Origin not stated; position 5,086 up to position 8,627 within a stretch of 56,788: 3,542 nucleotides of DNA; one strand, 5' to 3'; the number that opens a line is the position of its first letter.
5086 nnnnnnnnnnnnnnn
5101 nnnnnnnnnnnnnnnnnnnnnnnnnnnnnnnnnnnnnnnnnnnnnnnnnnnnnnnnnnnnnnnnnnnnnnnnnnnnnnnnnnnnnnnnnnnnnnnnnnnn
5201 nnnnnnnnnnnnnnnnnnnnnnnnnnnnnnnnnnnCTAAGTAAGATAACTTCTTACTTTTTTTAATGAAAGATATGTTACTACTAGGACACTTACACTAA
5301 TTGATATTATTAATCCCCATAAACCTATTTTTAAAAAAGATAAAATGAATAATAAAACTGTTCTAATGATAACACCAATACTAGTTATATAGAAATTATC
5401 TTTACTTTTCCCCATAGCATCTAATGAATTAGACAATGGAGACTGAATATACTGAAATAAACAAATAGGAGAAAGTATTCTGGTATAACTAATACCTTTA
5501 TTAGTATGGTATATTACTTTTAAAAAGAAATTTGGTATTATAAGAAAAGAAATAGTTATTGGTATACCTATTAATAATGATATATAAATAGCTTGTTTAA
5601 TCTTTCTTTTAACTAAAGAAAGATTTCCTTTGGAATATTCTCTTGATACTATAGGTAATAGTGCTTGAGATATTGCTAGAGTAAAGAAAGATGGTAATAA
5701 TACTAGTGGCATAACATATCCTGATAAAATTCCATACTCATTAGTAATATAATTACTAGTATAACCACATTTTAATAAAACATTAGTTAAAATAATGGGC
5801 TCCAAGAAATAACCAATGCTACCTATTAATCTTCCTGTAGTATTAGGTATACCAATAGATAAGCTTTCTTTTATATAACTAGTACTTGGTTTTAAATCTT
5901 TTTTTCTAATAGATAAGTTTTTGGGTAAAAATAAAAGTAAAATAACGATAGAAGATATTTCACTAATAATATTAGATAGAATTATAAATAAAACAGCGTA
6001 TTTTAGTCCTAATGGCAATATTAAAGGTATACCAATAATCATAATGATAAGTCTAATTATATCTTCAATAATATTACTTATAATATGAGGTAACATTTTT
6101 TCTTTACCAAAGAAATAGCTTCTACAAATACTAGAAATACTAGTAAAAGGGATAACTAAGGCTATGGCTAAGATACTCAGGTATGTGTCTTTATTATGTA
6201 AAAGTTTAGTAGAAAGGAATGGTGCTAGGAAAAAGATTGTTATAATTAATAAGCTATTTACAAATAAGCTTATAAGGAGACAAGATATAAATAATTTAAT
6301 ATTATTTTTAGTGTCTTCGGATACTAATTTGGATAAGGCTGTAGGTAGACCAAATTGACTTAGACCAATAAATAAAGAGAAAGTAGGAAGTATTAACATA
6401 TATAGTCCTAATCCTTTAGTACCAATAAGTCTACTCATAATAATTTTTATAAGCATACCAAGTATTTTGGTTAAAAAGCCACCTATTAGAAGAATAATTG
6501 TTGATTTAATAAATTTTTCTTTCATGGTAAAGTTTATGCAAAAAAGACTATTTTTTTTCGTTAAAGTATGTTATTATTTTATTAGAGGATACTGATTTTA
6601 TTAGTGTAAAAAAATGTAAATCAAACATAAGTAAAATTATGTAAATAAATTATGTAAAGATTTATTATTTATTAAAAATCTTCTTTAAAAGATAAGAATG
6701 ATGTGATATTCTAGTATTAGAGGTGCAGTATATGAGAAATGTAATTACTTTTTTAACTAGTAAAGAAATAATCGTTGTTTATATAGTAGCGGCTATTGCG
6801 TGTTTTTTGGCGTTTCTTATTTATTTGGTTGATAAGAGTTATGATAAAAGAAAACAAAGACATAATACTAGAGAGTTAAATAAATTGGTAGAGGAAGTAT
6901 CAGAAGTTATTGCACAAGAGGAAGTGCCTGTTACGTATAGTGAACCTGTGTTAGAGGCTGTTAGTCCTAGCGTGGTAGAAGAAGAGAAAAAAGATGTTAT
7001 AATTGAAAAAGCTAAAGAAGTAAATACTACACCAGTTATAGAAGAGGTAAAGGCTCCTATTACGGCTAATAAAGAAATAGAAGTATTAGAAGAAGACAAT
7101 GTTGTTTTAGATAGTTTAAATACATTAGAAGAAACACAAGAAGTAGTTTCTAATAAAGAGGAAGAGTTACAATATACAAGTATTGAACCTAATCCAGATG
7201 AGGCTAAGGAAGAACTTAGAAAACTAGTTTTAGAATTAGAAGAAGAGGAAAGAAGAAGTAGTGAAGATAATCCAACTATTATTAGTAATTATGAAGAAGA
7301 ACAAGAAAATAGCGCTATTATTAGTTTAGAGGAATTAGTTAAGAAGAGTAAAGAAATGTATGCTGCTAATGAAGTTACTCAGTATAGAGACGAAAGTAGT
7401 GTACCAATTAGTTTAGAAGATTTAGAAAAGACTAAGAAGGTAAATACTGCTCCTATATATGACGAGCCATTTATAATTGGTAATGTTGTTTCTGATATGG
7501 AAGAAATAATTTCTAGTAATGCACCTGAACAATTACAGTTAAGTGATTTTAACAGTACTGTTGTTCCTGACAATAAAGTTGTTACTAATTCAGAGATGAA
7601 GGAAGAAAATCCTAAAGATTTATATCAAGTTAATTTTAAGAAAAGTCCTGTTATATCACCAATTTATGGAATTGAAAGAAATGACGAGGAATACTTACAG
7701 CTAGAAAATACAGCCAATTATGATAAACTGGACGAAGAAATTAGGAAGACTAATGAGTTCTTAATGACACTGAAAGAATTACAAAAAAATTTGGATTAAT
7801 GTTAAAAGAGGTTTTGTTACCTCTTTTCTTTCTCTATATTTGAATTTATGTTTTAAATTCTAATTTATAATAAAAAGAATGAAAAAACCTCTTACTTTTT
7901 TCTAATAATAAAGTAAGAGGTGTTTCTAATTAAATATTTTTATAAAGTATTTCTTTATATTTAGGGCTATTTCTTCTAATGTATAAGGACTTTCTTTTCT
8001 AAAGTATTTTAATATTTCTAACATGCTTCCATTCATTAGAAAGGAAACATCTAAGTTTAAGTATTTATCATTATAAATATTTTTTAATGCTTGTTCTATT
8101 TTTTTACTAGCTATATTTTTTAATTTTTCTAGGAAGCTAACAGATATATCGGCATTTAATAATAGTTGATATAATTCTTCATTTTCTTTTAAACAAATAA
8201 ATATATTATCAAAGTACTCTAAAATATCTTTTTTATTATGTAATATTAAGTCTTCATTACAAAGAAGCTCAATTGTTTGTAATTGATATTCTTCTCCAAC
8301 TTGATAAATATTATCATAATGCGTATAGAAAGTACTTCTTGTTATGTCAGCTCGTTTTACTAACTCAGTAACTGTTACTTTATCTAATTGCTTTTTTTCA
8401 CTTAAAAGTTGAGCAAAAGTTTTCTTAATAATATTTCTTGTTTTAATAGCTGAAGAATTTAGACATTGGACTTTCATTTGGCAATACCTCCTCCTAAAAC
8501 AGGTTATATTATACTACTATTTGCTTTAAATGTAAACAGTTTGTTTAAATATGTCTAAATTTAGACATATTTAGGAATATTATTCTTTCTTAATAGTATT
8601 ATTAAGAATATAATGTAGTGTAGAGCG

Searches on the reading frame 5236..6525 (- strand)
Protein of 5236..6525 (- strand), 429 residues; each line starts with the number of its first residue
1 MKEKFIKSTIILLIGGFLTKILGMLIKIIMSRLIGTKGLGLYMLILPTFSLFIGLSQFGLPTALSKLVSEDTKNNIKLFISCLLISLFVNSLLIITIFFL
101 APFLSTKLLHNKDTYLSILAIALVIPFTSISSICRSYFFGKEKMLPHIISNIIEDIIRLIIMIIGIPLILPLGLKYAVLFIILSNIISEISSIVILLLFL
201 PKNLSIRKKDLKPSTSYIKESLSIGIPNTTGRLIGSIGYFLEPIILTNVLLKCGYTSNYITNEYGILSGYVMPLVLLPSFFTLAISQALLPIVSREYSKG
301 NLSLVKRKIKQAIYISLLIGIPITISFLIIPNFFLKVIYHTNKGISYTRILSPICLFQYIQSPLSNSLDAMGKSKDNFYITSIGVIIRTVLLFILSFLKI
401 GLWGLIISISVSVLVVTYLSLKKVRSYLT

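Call 45: search_protein_families(library=pfam, proteins=[window:5236-6525:-], max_evalue=0.00001)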
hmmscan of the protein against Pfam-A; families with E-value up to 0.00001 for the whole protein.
window:5236-6525:- (429 aa): 4 families
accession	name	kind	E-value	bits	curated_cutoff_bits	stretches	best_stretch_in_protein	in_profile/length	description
PF01943.22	Polysacc_synt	-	2.9e-35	122.5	28.2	1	6-295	2-272/274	Polysaccharide biosynthesis protein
PF01554.23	MatE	-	1.4e-12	48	24.9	1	270-393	33-160/161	MatE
PF13440.11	Polysacc_synt_3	-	7.1e-09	35.8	23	1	29-339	1-284/293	Polysaccharide biosynthesis protein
PF03023.19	MurJ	-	6.6e-06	25.4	27.4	1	278-420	246-398/451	Lipid II flippase MurJ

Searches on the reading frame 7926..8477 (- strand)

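Call 45: search_protein_families(library=pfam, proteins=[window:7926-8477:-], max_evalue=0.00001)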
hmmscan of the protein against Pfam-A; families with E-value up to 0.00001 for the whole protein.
window:7926-8477:- (183 aa): 1 family
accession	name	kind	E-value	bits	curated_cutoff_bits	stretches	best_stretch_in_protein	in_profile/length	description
PF14278.11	TetR_C_8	-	2.1e-07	31.4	26.1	1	84-178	2-101/103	Transcriptional regulator C-terminal region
